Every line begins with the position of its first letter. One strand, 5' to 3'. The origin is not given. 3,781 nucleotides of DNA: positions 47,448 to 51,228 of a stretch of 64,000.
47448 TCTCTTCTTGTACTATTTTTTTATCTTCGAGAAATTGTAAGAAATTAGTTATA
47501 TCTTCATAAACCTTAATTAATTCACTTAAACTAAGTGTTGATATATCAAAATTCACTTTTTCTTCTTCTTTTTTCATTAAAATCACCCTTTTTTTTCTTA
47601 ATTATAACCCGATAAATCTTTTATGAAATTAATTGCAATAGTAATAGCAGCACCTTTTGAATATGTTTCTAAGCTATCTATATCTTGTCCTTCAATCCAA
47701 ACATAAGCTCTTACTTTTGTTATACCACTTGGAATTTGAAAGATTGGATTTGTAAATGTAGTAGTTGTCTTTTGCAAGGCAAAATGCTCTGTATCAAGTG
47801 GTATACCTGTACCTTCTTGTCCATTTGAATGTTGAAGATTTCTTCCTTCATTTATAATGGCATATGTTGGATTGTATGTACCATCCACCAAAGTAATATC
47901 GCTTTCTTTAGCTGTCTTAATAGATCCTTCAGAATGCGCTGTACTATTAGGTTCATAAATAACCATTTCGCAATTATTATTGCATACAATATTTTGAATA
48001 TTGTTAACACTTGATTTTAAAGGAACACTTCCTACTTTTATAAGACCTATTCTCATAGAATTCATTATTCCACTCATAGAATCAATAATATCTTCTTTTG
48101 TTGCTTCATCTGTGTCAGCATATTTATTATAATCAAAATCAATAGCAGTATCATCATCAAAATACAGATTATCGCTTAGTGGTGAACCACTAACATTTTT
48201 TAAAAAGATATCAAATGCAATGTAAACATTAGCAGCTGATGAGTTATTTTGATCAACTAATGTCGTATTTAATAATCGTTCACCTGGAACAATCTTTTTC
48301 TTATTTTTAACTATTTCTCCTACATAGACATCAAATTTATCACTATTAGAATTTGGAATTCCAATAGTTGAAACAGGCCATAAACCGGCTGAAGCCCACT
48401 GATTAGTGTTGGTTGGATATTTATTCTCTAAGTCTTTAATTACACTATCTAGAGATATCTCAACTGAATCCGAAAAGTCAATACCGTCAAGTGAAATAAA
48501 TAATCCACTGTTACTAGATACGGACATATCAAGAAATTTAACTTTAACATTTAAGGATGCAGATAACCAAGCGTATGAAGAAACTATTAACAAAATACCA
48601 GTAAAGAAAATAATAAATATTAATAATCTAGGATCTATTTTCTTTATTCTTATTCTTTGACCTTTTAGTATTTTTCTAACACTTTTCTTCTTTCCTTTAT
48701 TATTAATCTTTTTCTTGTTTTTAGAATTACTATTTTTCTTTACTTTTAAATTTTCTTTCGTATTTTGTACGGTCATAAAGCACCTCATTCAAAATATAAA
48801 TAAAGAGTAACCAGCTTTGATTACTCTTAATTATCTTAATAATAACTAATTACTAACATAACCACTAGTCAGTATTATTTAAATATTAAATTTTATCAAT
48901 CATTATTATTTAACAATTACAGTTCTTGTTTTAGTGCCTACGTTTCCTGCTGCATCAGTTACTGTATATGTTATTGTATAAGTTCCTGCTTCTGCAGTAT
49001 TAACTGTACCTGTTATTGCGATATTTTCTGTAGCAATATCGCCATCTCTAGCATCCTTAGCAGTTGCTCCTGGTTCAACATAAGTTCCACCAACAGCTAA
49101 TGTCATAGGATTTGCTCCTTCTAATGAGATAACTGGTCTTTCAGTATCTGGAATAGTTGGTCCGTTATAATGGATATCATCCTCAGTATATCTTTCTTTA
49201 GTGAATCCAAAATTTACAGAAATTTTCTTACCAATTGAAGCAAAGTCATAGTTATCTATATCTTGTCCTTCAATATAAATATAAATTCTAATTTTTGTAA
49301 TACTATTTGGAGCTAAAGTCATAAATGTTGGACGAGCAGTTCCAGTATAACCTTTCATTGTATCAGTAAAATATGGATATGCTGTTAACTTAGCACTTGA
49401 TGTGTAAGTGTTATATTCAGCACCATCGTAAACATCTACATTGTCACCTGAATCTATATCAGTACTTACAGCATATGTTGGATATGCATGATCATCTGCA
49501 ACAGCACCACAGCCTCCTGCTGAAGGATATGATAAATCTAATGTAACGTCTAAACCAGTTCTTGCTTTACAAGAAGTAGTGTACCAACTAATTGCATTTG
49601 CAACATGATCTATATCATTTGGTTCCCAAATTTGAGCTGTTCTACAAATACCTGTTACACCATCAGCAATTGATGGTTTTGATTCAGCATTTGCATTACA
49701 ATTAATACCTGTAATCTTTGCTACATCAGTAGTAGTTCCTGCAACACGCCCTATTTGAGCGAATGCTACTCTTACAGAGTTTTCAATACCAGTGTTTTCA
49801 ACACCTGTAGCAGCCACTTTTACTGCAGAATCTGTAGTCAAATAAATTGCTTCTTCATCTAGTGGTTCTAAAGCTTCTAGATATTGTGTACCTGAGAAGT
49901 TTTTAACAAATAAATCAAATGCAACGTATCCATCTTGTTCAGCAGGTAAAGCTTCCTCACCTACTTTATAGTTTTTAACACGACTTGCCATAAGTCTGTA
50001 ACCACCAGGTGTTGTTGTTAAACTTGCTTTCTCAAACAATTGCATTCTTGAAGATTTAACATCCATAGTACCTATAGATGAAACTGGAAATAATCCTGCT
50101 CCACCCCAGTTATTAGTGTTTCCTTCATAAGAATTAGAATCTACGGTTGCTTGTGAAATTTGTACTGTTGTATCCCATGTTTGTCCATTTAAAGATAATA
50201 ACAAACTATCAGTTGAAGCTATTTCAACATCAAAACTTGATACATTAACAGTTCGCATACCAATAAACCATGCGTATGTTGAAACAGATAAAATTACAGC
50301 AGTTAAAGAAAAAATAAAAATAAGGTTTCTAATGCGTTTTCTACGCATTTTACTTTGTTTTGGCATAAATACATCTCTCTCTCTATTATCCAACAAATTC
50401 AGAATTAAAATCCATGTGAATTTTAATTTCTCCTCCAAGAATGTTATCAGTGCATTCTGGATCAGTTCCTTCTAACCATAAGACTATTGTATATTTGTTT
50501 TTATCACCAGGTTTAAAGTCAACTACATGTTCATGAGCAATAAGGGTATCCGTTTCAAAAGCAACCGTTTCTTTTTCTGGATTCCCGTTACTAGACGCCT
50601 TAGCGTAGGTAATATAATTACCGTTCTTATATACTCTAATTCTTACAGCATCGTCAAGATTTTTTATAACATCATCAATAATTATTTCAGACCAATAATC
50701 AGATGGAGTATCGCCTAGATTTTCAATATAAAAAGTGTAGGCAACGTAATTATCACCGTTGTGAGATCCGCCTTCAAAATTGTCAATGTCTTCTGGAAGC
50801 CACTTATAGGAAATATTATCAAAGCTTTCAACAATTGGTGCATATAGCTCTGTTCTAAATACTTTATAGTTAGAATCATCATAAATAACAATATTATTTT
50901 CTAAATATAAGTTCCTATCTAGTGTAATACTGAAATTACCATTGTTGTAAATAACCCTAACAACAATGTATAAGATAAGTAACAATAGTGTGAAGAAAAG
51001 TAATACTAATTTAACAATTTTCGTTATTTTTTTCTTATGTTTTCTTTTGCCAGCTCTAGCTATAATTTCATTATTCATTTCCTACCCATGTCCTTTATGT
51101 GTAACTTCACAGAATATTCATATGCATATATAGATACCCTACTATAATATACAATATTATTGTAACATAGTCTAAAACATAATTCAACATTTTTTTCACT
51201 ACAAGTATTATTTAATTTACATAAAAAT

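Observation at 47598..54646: Four tandem TasA-like paralogs, three with DUF5011 Ig-like tails, each with its own terminator and long leader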

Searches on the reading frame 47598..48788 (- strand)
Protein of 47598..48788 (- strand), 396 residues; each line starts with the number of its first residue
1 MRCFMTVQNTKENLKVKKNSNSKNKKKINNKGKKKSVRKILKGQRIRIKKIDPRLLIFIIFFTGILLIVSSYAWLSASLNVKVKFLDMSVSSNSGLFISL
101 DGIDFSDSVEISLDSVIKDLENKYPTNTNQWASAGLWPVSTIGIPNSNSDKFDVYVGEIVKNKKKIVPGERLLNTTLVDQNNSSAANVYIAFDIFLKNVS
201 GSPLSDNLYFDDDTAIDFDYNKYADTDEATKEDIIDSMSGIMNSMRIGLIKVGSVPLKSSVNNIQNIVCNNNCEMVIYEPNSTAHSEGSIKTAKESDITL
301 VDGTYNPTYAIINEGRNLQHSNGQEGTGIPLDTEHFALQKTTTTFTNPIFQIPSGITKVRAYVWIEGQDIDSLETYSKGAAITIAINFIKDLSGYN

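Call 3: search_protein_families(library=pfam, proteins=[window:47598-48788:-], max_evalue=0.01)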
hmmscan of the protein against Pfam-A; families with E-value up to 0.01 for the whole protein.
window:47598-48788:- (396 aa): 0 families

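Call 4: search_protein_families(library=ncbifam, proteins=[window:47598-48788:-], max_evalue=0.01)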
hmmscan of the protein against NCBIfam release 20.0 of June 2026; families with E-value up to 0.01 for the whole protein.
window:47598-48788:- (396 aa): 0 families

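Call 14: find_homologous_proteins(query=window:47598-48776:-, max_evalue=0.001)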
Query window:47598-48776:- (392 aa): 743 proteins with E <= 0.001 among 6002 candidates; the best 120 are listed.
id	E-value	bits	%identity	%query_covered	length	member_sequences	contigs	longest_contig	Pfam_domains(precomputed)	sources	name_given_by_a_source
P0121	5.8e-248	840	98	100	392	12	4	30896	-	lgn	-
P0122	2.0e-236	802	94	100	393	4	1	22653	-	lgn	-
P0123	3.5e-222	755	89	100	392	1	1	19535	-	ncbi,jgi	-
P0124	3.2e-219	746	87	100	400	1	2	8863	-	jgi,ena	-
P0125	2.3e-214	730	88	91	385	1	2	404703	-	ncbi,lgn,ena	-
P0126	2.9e-191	654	82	88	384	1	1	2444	-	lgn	-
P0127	1.6e-154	533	65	92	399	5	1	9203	-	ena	-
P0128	2.1e-147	509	62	96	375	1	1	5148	-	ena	-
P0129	1.2e-146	507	62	94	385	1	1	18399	-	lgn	-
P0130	8.9e-146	504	66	88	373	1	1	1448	-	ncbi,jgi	jgi:hypothetical protein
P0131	7.5e-145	501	60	99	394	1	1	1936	-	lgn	-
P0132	5.1e-144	498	65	87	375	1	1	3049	-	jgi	jgi:hypothetical protein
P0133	9.8e-144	497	62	98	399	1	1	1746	-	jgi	jgi:hypothetical protein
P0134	3.7e-141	489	60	95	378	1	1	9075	-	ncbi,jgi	jgi:hypothetical protein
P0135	7.0e-141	488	62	95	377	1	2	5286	-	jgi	jgi:hypothetical protein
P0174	3.6e-131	456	59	89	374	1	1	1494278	-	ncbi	-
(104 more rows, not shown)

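Call 26: find_encoding_contigs(protein=P0174, flank=10000, max_places=2)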
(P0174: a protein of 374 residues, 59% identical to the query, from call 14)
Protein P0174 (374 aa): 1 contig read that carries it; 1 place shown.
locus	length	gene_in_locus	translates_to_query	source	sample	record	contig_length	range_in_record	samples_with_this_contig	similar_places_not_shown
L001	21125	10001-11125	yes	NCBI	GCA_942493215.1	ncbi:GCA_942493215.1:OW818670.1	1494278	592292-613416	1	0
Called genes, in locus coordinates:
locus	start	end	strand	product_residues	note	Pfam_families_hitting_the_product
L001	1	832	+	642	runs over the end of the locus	PF00795:CN_hydrolase, PF02540:NAD_synthase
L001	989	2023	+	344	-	PF04055:Radical_SAM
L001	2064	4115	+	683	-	PF00891:Methyltransf_2, PF13489:Methyltransf_23 (weak), PF08241:Methyltransf_11, PF08242:Methyltransf_12, PF13649:Methyltransf_25, PF13847:Methyltransf_31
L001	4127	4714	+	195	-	PF01467:CTP_transf_like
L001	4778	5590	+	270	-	PF00293:NUDIX, PF19368:WHD_AraR (weak), PF21906:WHD_NrtR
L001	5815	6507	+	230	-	-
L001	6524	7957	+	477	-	PF16403:Bact_surface_Ig-like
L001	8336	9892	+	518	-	PF16403:Bact_surface_Ig-like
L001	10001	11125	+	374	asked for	-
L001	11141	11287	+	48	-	-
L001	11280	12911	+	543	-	-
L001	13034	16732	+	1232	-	-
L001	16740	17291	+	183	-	-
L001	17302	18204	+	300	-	-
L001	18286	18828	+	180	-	-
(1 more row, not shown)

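Call 28: find_related_loci(query=A5, collection=genome_contigs, flank=10000)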
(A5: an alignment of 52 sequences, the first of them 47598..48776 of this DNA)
Query A5 (392 aa) in genome_contigs; peptide patterns used: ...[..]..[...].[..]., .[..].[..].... (x = any residue, [..] = any of these).
458 stretches matched a pattern; 354 encode a relative of the query (tblastn E <= 1e-3); the best 80 are kept; 80 distinct loci.
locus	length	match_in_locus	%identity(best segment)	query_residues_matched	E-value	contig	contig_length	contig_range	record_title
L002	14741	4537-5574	61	41-389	2e-142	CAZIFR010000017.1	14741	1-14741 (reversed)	MAG TPA_asm: uncultured Muribaculaceae bacterium isolate SRP294416_co3_757 genome assembly, contig: NODE_7221_length_147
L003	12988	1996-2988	64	52-391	2e-141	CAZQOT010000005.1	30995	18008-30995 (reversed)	MAG TPA_asm: uncultured Muribaculaceae bacterium isolate SRP192927_co2_36 genome assembly, contig: NODE_1877_length_3099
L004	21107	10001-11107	59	8-391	5e-141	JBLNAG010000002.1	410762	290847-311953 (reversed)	MAG: Ignavibacteriales bacterium isolate MAG183 PRJNA951521_bin41_renamed_1, whole genome shotgun sequence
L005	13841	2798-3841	61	43-391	8e-141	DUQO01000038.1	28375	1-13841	MAG TPA_asm: Mollicutes bacterium isolate AS08sgBPME_408 187541_AS08, whole genome shotgun sequence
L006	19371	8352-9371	61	47-391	1e-139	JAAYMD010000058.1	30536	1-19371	MAG: Mollicutes bacterium isolate AS20ysBPTH_155 61582_AS20, whole genome shotgun sequence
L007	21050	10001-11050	59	40-391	5e-137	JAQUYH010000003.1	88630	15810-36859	MAG: Bacilli bacterium isolate STD2_232 NODE_802_length_88630_cov_8.444188_Sandtown_D2, whole genome shotgun sequence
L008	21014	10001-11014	59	44-391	1e-136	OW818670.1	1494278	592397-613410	metagenome genome assembly, chromosome: 1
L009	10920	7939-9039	58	23-391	4e-136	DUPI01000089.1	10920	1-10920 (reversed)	MAG TPA_asm: Mollicutes bacterium isolate AS08sgBPME_29 226115_AS08, whole genome shotgun sequence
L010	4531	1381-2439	56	38-391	6e-138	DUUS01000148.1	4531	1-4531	MAG TPA_asm: Mollicutes bacterium isolate AS08sgBPME_254 299750_AS08, whole genome shotgun sequence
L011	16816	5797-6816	59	45-391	2e-135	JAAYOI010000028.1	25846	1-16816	MAG: Mollicutes bacterium isolate AS21ysBPME_343 66078_AS21, whole genome shotgun sequence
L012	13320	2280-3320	57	38-389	2e-134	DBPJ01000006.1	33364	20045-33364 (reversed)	MAG TPA_asm: Bacillales bacterium UBA1423 UBA1423_contig_33219, whole genome shotgun sequence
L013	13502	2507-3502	59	53-391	2e-133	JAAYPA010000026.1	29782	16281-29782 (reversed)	MAG: Mollicutes bacterium isolate AS22ysBPME_135 41237_AS22, whole genome shotgun sequence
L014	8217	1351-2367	62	44-391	4e-133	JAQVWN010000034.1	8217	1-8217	MAG: Thomasclavelia sp. isolate STF2_103 NODE_28279_length_8217_cov_7.010383_Sandtown_F2, whole genome shotgun sequence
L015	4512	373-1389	61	49-391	8e-135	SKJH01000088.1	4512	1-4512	MAG: Bacilli bacterium isolate CSBr16_96 CSBr16-33550, whole genome shotgun sequence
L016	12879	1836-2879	58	37-391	2e-132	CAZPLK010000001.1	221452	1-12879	MAG TPA_asm: uncultured Muribaculaceae bacterium isolate SRP192927_co8_301 genome assembly, contig: NODE_12_length_22145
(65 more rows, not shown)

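Call 48: predict_structure(alignment_id=A6)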
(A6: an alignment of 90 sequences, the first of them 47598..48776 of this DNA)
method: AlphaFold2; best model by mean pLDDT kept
length: 392 residues; sequences in the alignment: 90
mean_pLDDT: 85.8   pTM: 0.79
mean pLDDT of the five models: 85.8, 84.4, 84.3, 84.1, 82.5
residues with pLDDT >= 90: 250; 70-90: 81; 50-70: 29; < 50: 32
segments of 3 or more residues with pLDDT < 50: 1-27, 29-32
pLDDT, mean of each block of 10 residues (from residue 1): 43 42 48 52 76 96 86 64 80 94 91 81 89 95 97 85 79 95 94 92 95 90 91 91 98 96 95 97 93 94 97 94 94 97 95 98 90 81 89 58
secondary structure, 60 per line:
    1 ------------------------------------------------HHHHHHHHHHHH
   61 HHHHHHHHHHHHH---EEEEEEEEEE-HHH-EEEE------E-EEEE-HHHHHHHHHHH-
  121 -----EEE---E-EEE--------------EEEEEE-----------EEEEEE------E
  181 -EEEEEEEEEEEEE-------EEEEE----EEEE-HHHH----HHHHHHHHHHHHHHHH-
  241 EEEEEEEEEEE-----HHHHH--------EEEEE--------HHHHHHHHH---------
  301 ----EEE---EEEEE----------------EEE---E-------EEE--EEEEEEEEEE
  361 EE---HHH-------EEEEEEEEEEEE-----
elements in order: H49-73 E77-86 E92-95 E104-107 H109-119 E126-128 E134-136 E151-156 E168-173 E182-194 E202-206 E211-214 H216-219 H224-239 E241-251 H257-261 E270-274 H283-291 E305-307 E311-315 E332-334 E346-348 E351-362 E376-387

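Call 57: search_protein_families(library=pfam, alignment_id=A6, max_evalue=10)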
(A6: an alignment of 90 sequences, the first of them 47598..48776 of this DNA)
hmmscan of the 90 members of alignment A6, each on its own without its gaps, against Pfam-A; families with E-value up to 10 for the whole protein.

A. member 1, window:47598-48776:- (392 aa): 0 families

B. families by the number of members that match (of 90 scanned): 60 families (the first 25 are shown)
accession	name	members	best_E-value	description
PF09813.14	Coa3_cc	8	0.018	Cytochrome c oxidase assembly factor 3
PF11026.13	DUF2721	5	0.053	Protein of unknown function (DUF2721)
PF11283.13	DUF3084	4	0.061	Protein of unknown function (DUF3084)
PF08543.17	Phos_pyr_kin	3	0.024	Phosphomethylpyrimidine kinase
PF15012.11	DUF4519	3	0.16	Domain of unknown function (DUF4519)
PF11947.13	DUF3464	2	0.0021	Photosynthesis affected mutant 68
PF06687.17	SUR7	2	0.0071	SUR7/PalI family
PF03045.20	DAN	2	0.035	DAN domain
PF03741.22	TerC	2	0.066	Integral membrane protein TerC family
PF01852.25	START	2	0.11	START domain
PF01826.23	TIL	2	0.29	Trypsin Inhibitor like cysteine rich domain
PF12420.13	DUF3671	1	8e-05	Fam-L, Fam-M like protein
PF00781.29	DAGK_cat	1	0.0015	Diacylglycerol kinase catalytic domain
PF20990.2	DUF2207_C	1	0.0021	Predicted membrane protein (DUF2207) C-terminal domain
PF16133.10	DUF4844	1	0.013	Domain of unknown function (DUF4844)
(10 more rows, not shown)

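Call 59: fold_search(model_id=the predicted structure, library=pdb)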
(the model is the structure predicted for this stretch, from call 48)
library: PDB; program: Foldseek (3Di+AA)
matches with E <= 10: 280; with E <= 0.001: 0
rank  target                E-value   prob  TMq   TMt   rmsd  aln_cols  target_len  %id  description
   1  5cfa_A                5.6e-02  0.06  0.12  0.14  20.2       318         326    9  Crystal structures of Bbp from Staphylococcus aureus with peptide ligand (released 2015-09-23)
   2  4bbw                  1.1e-01  0.18  0.14  0.11  15.2       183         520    9  The crystal structure of Sialidase VPI 5482 (BTSA) from Bacteroides thetaiotaomicron (released 2013-08-14)
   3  5cfa_B                1.1e-01  0.06  0.11  0.13  20.0       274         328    9  Crystal structures of Bbp from Staphylococcus aureus with peptide ligand (released 2015-09-23)
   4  7pnb_A                1.7e-01  0.20  0.18  0.35  15.9       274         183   10  Sulfolobus acidocaldarius 0406 filament. (released 2022-09-14)
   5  7uii                  1.8e-01  0.07  0.13  0.23  19.0       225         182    9  Cryo-EM of self-assembled cannula CanA (released 2023-04-12)
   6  9db6_A                2.6e-01  0.16  0.16  0.13  13.3       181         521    7  Sialidase682 co-crystallized with inhibitor DANA (released 2025-07-02)
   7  6mrx_D                2.9e-01  0.14  0.15  0.11  11.8       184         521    7  Sialidase26 apo (released 2019-10-02)
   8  9vak_A                3.1e-01  0.08  0.16  0.30  16.7       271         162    8  Carbohydrate-binding module 32 of LnbB from Bifidobacterium bifidum, LNB complex (released 2025-08-13)
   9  4q6k_A                3.5e-01  0.09  0.15  0.12  13.8       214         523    8  Crystal structure of a putative neuraminidase (BACCAC_01090) from Bacteroides caccae ATCC 43185 at 1.90 A resolution ( (released 2014-10-01)
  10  5cf3                  3.5e-01  0.03  0.12  0.14  20.2       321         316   10  Crystal structures of Bbp from Staphylococcus aureus (released 2015-09-23)
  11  5l7u_B                3.7e-01  0.07  0.11  0.08  15.8       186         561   10  Crystal structure of BvGH123 with bound GalNAc (released 2017-03-22)
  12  1qak_B                4.4e-01  0.02  0.10  0.07  22.0       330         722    6  THE ACTIVE SITE BASE CONTROLS COFACTOR REACTIVITY IN ESCHERICHIA COLI AMINE OXIDASE : X-RAY CRYSTALLOGRAPHIC STUDIES W (released 1999-08-24)
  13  1spu_A                4.7e-01  0.02  0.11  0.08  20.5       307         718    6  STRUCTURE OF OXIDOREDUCTASE (released 1997-03-12)
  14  1pov_1                4.7e-01  0.01  0.07  0.11  21.4       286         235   10  ROLE AND MECHANISM OF THE MATURATION CLEAVAGE OF VP0 IN POLIOVIRUS ASSEMBLY: STRUCTURE OF THE EMPTY CAPSID ASSEMBLY IN (released 1995-12-07)
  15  1dyu_A                4.7e-01  0.01  0.09  0.06  22.4       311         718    6  The active site base controls cofactor reactivity in Escherichia coli amine oxidase: X-ray crystallographic studies wi (released 2000-02-29)
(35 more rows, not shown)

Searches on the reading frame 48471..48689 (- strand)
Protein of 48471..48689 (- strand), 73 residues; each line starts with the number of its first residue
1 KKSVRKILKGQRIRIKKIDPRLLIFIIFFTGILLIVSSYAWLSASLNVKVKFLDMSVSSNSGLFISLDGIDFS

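Call 79: search_protein_families(library=ncbifam, proteins=[window:48471-48689:-], max_evalue=10)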
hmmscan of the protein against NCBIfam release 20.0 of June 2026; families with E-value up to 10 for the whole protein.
seq(73 aa): 0 families

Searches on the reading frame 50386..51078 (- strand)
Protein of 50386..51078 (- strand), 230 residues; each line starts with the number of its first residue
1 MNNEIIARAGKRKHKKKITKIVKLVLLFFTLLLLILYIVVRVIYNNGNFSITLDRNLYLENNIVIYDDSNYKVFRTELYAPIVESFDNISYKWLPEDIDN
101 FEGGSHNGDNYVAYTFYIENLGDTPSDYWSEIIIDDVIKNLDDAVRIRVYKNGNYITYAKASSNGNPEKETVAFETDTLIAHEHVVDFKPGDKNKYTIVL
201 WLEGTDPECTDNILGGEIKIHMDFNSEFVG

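Call 3: search_protein_families(library=pfam, proteins=[window:50386-51078:-], max_evalue=0.01)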
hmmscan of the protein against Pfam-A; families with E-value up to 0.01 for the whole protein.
window:50386-51078:- (230 aa): 0 families

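Call 4: search_protein_families(library=ncbifam, proteins=[window:50386-51078:-], max_evalue=0.01)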
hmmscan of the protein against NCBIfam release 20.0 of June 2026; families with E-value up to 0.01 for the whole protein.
window:50386-51078:- (230 aa): 1 family
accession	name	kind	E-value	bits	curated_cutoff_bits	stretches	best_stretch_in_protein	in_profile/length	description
NF046001.1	SecDF_plasm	equivalog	0.0036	15.4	500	1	17-88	538-609/878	protein translocase subunit SecDF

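Call 58: search_protein_families(library=pfam, proteins=[window:50386-51078:-], max_evalue=10)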
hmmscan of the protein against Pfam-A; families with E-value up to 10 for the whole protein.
window:50386-51078:- (230 aa): 1 family
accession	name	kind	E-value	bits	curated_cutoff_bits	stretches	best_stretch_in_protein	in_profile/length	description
PF01928.26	CYTH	-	0.065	13.5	23.2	1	142-176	51-89/179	CYTH domain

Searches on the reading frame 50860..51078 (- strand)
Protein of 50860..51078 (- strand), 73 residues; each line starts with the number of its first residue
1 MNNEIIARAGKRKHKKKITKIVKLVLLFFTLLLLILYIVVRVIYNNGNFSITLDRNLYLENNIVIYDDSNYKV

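Call 79: search_protein_families(library=ncbifam, proteins=[window:50860-51078:-], max_evalue=10)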
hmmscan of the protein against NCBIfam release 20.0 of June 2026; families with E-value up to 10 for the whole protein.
seq(73 aa): 3 families
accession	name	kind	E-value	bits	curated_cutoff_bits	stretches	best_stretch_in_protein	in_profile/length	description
NF047371.1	FlcA_CTERM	equivalog_domain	0.033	12.6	300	1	12-45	85-118/646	periplasmic flagellar collar protein FlcA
NF010606.0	PRK14002.1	equivalog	0.054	13.3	263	1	17-62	6-53/186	K(+)-transporting ATPase subunit C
NF042931.1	SAG1386_EF1546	equivalog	0.26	11.3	80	1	8-46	17-53/158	SAG1386/EF1546 family surface-associated protein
